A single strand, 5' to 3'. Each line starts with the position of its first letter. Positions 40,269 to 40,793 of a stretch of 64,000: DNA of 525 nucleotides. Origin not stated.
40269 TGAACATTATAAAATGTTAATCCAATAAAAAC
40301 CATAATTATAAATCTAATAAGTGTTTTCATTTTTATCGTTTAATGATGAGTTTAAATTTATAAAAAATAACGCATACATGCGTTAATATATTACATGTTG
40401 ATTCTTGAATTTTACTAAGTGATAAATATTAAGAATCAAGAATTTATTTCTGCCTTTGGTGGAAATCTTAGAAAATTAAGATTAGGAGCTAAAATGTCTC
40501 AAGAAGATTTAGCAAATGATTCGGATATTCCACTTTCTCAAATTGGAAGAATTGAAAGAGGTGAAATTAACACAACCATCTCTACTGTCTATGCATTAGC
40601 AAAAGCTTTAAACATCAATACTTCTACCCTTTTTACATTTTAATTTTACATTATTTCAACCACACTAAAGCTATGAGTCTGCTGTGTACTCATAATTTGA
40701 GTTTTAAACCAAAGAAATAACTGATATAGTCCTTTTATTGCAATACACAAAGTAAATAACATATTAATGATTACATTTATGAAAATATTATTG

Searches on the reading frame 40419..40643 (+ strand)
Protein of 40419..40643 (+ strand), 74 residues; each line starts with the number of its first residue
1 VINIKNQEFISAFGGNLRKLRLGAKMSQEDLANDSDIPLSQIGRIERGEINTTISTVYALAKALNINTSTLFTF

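Call 3: search_protein_families(library=pfam, proteins=[window:40419-40643:+], max_evalue=1)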
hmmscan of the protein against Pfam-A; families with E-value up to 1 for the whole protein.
window:40419-40643:+ (74 aa): 6 families
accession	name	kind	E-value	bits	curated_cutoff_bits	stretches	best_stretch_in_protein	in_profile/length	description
PF01381.28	HTH_3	-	8e-14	51.9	23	1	17-69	1-53/55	Helix-turn-helix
PF12844.13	HTH_19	-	2e-09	37.7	30.2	1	16-73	3-60/64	Helix-turn-helix domain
PF13560.12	HTH_31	-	1.8e-08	35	27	1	12-65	1-55/64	Helix-turn-helix domain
PF13443.12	HTH_26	-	1.4e-07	32.1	22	1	16-74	1-60/63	Cro/C1-type HTH DNA-binding domain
PF13413.12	HTH_25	-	3.7e-05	23.9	24.6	1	17-59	2-44/62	Helix-turn-helix domain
PF08667.16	BetR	-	0.13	12.8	21.6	1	19-72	16-69/148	BetR domain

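Call 4: search_protein_families(library=padloc, proteins=[window:40419-40643:+], max_evalue=1)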
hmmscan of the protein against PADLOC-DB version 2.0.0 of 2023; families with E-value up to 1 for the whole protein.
window:40419-40643:+ (74 aa): 19 families
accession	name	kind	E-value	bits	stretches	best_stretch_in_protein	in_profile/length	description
PDLC02926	HTH_VI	-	2.9e-11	41.5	1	14-74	3-63/92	-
PDLC03665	Control_protein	-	4.9e-11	40.7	1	12-73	8-70/77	control protein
PDLC03671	Control_protein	-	6.1e-10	37.2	1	14-73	16-75/84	control protein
PDLC03664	Control_protein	-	1e-09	36.7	1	12-72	13-73/74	control protein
PDLC03666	Control_protein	-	4.9e-07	28.1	1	12-72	6-66/77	control protein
PDLC03668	Control_protein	-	5.7e-07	28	1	16-72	12-68/79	control protein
PDLC04142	capH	-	7e-07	28.3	1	10-70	4-64/103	capH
PDLC03954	RmrA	-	2.5e-05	21.4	1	7-70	4-68/380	-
PDLC03536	REase_II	-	5.5e-05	20.9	1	16-68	14-66/237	Type II restriction enzyme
PDLC03945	RmrA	-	0.00025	18.3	1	13-69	3-59/394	-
PDLC03951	RmrA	-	0.0017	15.4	1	15-71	11-67/400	-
PDLC03943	RmrA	-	0.0019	15.3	1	14-69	4-59/370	-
PDLC03946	RmrA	-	0.0028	14.4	1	21-69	11-59/357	-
PDLC03949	RmrA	-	0.0034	14.3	1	21-69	11-59/363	-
PDLC03952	RmrA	-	0.0055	13.6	1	16-65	26-75/395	-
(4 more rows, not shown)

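Call 73: search_protein_families(library=phrogs, proteins=[window:40419-40643:+], max_evalue=0.01)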
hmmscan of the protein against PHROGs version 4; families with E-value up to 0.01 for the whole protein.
window:40419-40643:+ (74 aa): 15 families
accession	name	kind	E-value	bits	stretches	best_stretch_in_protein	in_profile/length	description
phrog_5823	-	transcription regulation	1.8e-11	44.9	1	12-73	6-68/404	transcriptional regulator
phrog_3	-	transcription regulation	5.1e-11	44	1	6-73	82-147/430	transcriptional repressor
phrog_4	-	transcription regulation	2.4e-10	40.9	1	8-73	132-193/400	transcriptional repressor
phrog_8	-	transcription regulation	3.3e-10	40.9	1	13-72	77-216/346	transcriptional regulator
phrog_1373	-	transcription regulation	1.7e-07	32.4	1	13-70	64-121/166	transcriptional regulator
phrog_2967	-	transcription regulation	5e-07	30.5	1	9-73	7-71/225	transcriptional regulator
phrog_2439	-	transcription regulation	1.1e-06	28.8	1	14-72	9-67/367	transcriptional regulator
phrog_27318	-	unknown function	3.2e-06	27.6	1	12-69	4-60/289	-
phrog_3949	-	transcription regulation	7.9e-05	23.7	1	25-72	27-73/161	transcriptional repressor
phrog_38027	-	transcription regulation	0.00011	23.3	1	15-73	71-129/143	transcriptional repressor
phrog_4583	-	transcription regulation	0.00023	22.1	1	24-71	22-69/81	transcriptional repressor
phrog_2328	-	transcription regulation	0.00043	21.1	1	13-72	16-75/128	transcriptional repressor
phrog_7241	-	transcription regulation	0.00072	20.6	1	20-71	69-120/122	transcriptional regulator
phrog_13326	-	unknown function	0.00077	20.6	1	27-73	9-55/151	-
phrog_9908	-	DNA, RNA and nucleotide metabolism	0.0054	16.9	1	13-65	14-66/282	DNA binding protein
